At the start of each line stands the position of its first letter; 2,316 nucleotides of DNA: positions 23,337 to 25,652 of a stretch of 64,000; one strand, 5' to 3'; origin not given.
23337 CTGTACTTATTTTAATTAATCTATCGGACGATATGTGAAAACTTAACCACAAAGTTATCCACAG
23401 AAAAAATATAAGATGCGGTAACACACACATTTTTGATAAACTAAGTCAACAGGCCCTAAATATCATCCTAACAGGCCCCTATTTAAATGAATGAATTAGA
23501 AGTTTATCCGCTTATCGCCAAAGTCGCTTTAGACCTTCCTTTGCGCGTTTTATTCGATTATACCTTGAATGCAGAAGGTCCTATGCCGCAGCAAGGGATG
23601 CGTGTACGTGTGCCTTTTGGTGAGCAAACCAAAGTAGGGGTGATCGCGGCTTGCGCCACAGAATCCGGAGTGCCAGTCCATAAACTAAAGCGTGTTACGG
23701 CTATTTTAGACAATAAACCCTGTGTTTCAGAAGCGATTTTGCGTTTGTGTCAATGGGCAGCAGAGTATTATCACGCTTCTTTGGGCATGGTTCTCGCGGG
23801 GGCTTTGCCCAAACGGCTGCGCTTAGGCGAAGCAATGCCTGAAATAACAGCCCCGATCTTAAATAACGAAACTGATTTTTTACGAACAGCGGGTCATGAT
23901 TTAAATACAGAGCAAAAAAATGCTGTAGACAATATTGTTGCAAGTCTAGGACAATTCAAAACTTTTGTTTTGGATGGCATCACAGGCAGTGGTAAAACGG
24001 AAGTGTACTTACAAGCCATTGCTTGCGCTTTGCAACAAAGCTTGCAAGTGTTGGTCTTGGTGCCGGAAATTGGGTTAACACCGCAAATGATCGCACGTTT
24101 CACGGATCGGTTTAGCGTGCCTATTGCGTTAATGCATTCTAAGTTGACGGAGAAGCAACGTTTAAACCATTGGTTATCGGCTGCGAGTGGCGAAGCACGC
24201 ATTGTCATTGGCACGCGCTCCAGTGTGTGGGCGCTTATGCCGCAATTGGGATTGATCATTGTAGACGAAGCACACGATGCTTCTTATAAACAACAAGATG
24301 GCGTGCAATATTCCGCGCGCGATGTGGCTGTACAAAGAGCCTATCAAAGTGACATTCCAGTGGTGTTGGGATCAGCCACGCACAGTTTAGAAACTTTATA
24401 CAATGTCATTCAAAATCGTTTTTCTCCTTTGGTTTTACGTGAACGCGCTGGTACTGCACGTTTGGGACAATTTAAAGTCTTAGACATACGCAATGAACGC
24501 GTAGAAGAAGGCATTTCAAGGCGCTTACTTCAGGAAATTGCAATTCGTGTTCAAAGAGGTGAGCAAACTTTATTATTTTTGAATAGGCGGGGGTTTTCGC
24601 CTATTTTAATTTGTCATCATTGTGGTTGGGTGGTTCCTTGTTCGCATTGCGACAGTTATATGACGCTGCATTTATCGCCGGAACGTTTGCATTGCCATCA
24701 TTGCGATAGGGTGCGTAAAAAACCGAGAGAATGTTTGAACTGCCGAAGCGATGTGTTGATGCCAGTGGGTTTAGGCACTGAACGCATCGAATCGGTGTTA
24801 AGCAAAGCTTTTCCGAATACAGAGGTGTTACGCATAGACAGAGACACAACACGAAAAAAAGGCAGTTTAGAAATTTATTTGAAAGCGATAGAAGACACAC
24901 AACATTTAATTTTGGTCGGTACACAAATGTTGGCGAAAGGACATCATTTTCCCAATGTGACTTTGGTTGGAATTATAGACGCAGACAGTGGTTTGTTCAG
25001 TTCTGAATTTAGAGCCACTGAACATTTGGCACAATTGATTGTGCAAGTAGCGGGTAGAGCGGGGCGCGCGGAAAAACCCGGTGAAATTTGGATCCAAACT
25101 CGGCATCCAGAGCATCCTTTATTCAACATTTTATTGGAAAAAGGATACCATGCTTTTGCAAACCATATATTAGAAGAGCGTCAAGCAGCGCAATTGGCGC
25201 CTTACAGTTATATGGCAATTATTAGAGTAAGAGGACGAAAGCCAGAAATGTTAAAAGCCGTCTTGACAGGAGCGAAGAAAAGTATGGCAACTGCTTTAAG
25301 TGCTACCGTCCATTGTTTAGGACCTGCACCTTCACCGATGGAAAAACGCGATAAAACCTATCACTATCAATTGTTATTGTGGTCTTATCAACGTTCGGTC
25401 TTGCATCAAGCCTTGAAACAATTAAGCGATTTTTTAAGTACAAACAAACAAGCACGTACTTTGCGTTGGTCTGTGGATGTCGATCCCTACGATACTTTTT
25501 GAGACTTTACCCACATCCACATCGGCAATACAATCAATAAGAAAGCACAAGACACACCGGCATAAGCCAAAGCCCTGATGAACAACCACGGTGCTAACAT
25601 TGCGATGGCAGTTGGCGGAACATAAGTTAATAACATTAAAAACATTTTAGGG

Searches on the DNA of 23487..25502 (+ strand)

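Call 36: search_rna_families(sources=[L028, L033, L047, L048, L057, L075, L076, L077, L085, L099, L101, L111, L120, L123, L143, L012, L024, L004], threshold=gathering)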
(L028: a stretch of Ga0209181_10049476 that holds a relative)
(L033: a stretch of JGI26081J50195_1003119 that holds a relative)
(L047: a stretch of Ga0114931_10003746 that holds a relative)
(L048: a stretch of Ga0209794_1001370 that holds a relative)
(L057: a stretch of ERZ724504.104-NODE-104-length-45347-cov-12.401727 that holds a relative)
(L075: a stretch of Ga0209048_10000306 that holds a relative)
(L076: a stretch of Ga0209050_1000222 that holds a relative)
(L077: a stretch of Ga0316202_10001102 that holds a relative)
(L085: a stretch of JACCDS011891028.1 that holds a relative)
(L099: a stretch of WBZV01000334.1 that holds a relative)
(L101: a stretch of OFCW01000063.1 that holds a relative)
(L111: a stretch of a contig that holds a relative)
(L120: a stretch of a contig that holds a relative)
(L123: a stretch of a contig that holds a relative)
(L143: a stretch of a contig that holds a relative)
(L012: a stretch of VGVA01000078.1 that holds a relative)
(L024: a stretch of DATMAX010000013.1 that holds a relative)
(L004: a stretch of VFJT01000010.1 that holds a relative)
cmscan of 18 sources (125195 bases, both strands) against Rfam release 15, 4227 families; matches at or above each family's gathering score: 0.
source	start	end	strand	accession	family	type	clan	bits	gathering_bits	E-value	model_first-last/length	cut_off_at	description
